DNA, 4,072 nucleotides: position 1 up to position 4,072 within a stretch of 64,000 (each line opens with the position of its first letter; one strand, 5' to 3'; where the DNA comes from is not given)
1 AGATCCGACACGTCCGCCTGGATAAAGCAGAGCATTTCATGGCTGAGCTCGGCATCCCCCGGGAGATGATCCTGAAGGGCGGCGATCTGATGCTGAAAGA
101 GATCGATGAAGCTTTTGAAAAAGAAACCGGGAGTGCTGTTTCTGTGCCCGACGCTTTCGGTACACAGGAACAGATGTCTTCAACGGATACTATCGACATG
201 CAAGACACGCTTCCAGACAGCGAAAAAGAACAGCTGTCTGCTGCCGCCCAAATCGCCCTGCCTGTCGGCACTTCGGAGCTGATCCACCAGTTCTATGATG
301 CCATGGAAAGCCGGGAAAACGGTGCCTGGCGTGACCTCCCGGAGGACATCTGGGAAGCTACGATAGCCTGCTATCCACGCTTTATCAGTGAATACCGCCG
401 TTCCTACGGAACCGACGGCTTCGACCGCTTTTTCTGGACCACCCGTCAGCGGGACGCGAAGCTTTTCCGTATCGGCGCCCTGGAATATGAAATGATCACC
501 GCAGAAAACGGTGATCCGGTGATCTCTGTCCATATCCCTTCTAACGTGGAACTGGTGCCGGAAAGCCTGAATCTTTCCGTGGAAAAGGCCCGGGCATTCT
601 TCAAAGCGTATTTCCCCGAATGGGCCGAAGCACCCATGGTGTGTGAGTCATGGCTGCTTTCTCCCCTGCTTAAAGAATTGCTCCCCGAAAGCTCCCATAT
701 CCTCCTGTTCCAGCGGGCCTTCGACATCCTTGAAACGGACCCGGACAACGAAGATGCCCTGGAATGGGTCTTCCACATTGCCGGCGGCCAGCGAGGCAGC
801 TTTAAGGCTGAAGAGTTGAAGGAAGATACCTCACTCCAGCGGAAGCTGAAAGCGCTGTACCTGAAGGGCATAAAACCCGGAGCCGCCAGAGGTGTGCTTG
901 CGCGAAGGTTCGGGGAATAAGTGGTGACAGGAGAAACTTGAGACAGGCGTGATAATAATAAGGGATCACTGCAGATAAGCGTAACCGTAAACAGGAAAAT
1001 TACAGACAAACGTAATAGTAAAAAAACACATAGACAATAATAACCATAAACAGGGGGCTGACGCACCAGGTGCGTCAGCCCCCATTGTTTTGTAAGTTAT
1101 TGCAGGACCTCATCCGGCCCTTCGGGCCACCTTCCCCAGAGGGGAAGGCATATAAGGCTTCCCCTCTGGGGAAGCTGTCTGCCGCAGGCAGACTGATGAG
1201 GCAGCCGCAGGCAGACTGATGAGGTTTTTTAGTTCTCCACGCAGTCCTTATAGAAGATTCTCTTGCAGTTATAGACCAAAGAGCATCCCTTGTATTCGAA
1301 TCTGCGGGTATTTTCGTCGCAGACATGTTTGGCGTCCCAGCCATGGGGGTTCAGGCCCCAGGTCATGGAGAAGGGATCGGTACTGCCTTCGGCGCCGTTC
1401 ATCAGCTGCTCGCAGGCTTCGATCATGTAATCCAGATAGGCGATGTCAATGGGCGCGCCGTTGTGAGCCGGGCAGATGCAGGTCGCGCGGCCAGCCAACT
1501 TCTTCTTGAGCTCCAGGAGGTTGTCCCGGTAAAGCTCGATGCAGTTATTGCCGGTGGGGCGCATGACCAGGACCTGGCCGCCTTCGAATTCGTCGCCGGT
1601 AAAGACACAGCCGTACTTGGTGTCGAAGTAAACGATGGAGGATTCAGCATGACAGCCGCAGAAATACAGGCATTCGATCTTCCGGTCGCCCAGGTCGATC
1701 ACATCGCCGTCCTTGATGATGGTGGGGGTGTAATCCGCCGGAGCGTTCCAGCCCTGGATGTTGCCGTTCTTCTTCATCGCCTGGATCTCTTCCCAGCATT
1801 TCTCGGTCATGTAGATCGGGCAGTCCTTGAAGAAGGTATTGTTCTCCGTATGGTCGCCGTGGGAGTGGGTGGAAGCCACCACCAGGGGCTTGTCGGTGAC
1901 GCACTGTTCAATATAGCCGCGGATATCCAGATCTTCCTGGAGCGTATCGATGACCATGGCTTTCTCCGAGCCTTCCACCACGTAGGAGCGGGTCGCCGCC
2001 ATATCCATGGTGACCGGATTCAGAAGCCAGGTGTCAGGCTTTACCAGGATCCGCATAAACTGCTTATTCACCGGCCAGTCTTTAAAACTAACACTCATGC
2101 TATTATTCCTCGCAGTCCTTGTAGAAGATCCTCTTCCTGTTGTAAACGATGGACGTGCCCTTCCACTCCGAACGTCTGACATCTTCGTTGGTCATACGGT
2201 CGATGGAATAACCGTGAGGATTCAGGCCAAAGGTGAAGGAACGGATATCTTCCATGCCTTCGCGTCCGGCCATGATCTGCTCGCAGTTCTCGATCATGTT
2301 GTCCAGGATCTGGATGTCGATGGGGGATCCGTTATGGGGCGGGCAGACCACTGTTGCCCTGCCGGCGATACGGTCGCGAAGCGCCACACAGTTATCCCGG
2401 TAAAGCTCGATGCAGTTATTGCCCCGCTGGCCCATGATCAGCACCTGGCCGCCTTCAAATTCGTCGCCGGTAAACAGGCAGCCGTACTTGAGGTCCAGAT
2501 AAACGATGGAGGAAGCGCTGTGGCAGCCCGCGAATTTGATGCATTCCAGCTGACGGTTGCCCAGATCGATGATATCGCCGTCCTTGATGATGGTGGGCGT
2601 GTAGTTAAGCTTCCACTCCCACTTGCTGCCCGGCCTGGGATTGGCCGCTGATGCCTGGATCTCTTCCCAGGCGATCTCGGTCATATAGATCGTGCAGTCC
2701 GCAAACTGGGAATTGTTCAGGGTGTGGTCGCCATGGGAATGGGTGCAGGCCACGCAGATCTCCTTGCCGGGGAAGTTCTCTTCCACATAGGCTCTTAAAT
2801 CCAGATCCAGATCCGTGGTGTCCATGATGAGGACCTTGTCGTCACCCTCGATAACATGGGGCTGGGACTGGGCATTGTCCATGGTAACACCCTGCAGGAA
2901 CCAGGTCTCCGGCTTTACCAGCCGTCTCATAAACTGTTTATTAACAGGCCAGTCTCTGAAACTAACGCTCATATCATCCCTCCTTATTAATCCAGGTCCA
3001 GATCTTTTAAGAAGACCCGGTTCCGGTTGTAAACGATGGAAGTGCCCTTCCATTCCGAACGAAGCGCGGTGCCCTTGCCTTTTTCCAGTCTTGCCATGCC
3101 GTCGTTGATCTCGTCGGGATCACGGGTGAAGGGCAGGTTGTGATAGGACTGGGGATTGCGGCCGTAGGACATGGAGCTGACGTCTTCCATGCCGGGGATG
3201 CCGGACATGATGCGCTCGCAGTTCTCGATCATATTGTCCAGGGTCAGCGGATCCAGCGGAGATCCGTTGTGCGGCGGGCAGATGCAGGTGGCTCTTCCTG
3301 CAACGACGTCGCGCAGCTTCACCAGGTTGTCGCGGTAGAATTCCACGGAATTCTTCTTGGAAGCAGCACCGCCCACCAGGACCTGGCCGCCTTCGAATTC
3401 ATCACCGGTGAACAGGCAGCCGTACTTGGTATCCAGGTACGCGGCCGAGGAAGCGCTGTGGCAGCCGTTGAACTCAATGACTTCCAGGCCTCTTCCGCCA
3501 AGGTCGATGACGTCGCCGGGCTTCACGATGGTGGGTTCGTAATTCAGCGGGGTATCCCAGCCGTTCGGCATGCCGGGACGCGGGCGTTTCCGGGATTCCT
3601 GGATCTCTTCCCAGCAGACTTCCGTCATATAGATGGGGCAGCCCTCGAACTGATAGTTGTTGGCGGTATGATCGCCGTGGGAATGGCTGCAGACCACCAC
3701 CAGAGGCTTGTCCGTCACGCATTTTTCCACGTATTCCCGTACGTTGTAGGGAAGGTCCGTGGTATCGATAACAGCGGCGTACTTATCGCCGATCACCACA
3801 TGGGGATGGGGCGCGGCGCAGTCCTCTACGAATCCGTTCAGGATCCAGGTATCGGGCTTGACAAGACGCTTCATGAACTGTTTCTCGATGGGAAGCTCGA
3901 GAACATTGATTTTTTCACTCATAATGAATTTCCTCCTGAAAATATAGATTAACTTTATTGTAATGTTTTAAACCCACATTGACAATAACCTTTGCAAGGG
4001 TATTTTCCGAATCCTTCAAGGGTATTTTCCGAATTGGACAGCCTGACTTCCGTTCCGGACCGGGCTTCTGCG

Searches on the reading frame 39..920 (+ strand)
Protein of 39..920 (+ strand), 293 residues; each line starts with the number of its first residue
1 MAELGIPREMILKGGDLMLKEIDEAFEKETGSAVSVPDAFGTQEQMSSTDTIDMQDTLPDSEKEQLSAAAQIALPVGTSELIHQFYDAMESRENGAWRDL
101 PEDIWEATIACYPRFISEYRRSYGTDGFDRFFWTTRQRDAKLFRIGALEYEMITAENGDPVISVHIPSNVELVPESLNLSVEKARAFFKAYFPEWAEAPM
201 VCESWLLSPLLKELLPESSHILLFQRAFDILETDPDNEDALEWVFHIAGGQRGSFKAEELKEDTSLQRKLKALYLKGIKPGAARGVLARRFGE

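Call 3: search_protein_families(library=ncbifam, proteins=[window:39-920:+], max_evalue=0.01)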
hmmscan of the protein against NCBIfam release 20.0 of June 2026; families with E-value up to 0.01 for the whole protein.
window:39-920:+ (293 aa): 0 families

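Call 4: search_protein_families(library=pfam, proteins=[window:39-920:+], max_evalue=0.01)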
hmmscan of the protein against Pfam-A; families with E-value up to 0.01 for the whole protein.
window:39-920:+ (293 aa): 2 families
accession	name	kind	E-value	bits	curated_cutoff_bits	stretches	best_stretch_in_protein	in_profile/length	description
PF18164.7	GNAT_C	-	4.5e-41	140.5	22.8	1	142-287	1-142/142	GNAT-like C-terminal domain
PF18082.7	NAT_N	-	1e-07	33.3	27.8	1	98-137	87-126/129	N-acyltransferase N-terminal domain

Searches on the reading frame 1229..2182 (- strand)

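Call 3: search_protein_families(library=ncbifam, proteins=[window:1229-2182:-], max_evalue=0.01)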
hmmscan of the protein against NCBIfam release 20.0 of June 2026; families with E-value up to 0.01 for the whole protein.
window:1229-2182:- (317 aa): 11 families
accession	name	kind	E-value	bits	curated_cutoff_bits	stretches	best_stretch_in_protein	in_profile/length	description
NF012229.1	bla_class_B_core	domain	2.1e-07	31.2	100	1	64-185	15-136/139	metallo-beta-lactamase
TIGR04558.1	SoxH_rel_PQQ_1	hypoth_equivalog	1.4e-06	27.7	300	1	87-240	60-213/285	quinoprotein relay system zinc metallohydrolase 1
NF033088.2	bla_subclass_B1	equivalog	5.2e-06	26.2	200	1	64-196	31-157/217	subclass B1 metallo-beta-lactamase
NF000469.2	CAR_gen_B3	exception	1e-05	24.7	500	1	55-188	65-206/311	CAR family subclass B3 metallo-beta-lactamase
TIGR04559.1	SoxH_rel_PQQ_2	hypoth_equivalog_domain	2.4e-05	23.9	280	1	69-197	35-176/283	quinoprotein relay system zinc metallohydrolase 2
TIGR03413.1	GSH_gloB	equivalog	3.6e-05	23.2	200.8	1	70-198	16-127/248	hydroxyacylglutathione hydrolase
NF045699.1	AHLLactAiiA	equivalog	0.00028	20.2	375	1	72-137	67-134/251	quorum-quenching N-acyl homoserine lactonase AiiA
NF000396.3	blaGIM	exception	0.00031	20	525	1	66-256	52-232/250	GIM family subclass B1 metallo-beta-lactamase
NF000453.2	blaPEDO-3_fam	exception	0.0019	17.8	400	1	75-196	59-174/237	PEDO-3 family subclass B1 metallo-beta-lactamase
NF000444.3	blaEBR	exception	0.0065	16.1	475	1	100-222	86-199/234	EBR family subclass B1 metallo-beta-lactamase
NF041269.1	bla_B1_long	equivalog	0.0067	15.6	350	0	161-262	124-222/334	subclass B1 metallo-beta-lactamase, long type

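Call 4: search_protein_families(library=pfam, proteins=[window:1229-2182:-], max_evalue=0.01)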
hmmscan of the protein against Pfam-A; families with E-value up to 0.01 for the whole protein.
window:1229-2182:- (317 aa): 1 family
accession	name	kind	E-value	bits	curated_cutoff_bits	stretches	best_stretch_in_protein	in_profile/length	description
PF00753.33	Lactamase_B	-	1.4e-07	32.1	22.7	1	65-229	7-185/196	Metallo-beta-lactamase superfamily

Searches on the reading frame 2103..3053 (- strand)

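Call 3: search_protein_families(library=ncbifam, proteins=[window:2103-3053:-], max_evalue=0.01)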
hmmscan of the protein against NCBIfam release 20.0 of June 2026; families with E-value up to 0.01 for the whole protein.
window:2103-3053:- (316 aa): 5 families
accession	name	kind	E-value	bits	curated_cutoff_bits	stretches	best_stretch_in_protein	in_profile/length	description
TIGR04558.1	SoxH_rel_PQQ_1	hypoth_equivalog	1.6e-07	30.7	300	1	72-197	43-176/285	quinoprotein relay system zinc metallohydrolase 1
TIGR04559.1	SoxH_rel_PQQ_2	hypoth_equivalog_domain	1.9e-05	24.2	280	1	67-197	34-176/283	quinoprotein relay system zinc metallohydrolase 2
TIGR03413.1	GSH_gloB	equivalog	0.00023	20.6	200.8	1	73-198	21-127/248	hydroxyacylglutathione hydrolase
NF033088.2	bla_subclass_B1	equivalog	0.00078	19.1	200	1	60-251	28-210/217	subclass B1 metallo-beta-lactamase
NF000469.2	CAR_gen_B3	exception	0.0041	16.2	500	1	101-176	116-194/311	CAR family subclass B3 metallo-beta-lactamase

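Call 4: search_protein_families(library=pfam, proteins=[window:2103-3053:-], max_evalue=0.01)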
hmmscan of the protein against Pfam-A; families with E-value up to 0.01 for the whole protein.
window:2103-3053:- (316 aa): 1 family
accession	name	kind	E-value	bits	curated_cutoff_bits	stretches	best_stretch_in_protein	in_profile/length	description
PF00753.33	Lactamase_B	-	0.00039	20.9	22.7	1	67-205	10-157/196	Metallo-beta-lactamase superfamily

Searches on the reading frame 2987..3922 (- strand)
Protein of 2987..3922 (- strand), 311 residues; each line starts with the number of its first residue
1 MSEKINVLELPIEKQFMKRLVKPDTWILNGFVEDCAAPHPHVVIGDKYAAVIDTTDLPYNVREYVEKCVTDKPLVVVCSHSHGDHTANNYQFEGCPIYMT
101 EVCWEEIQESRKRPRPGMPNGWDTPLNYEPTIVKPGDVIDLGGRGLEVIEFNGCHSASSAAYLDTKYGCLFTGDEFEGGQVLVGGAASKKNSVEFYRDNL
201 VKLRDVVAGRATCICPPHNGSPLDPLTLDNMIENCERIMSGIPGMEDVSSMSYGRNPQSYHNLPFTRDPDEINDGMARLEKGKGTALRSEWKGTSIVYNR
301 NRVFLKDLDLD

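Call 3: search_protein_families(library=ncbifam, proteins=[window:2987-3922:-], max_evalue=0.01)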
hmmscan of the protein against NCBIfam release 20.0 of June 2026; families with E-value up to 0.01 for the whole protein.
window:2987-3922:- (311 aa): 4 families
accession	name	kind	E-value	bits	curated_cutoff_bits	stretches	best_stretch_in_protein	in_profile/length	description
TIGR04559.1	SoxH_rel_PQQ_2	hypoth_equivalog_domain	4.1e-07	29.7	280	1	42-174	34-176/283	quinoprotein relay system zinc metallohydrolase 2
TIGR04558.1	SoxH_rel_PQQ_1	hypoth_equivalog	8.7e-06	25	300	1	59-174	58-176/285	quinoprotein relay system zinc metallohydrolase 1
TIGR03413.1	GSH_gloB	equivalog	0.0015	18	200.8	0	49-175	22-127/248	hydroxyacylglutathione hydrolase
NF012229.1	bla_class_B_core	domain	0.006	16.8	100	1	44-156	21-130/139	metallo-beta-lactamase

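Call 4: search_protein_families(library=pfam, proteins=[window:2987-3922:-], max_evalue=0.01)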
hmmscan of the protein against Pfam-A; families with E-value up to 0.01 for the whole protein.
window:2987-3922:- (311 aa): 1 family
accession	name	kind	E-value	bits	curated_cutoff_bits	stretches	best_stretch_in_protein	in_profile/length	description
PF00753.33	Lactamase_B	-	4.7e-06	27.1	22.7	1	43-205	11-186/196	Metallo-beta-lactamase superfamily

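Call 66: search_solved_structures(query=window:2987-3922:-, max_evalue=0.01)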
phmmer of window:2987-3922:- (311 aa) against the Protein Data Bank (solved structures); distinct sequences matched with E-value up to 0.01: 0.
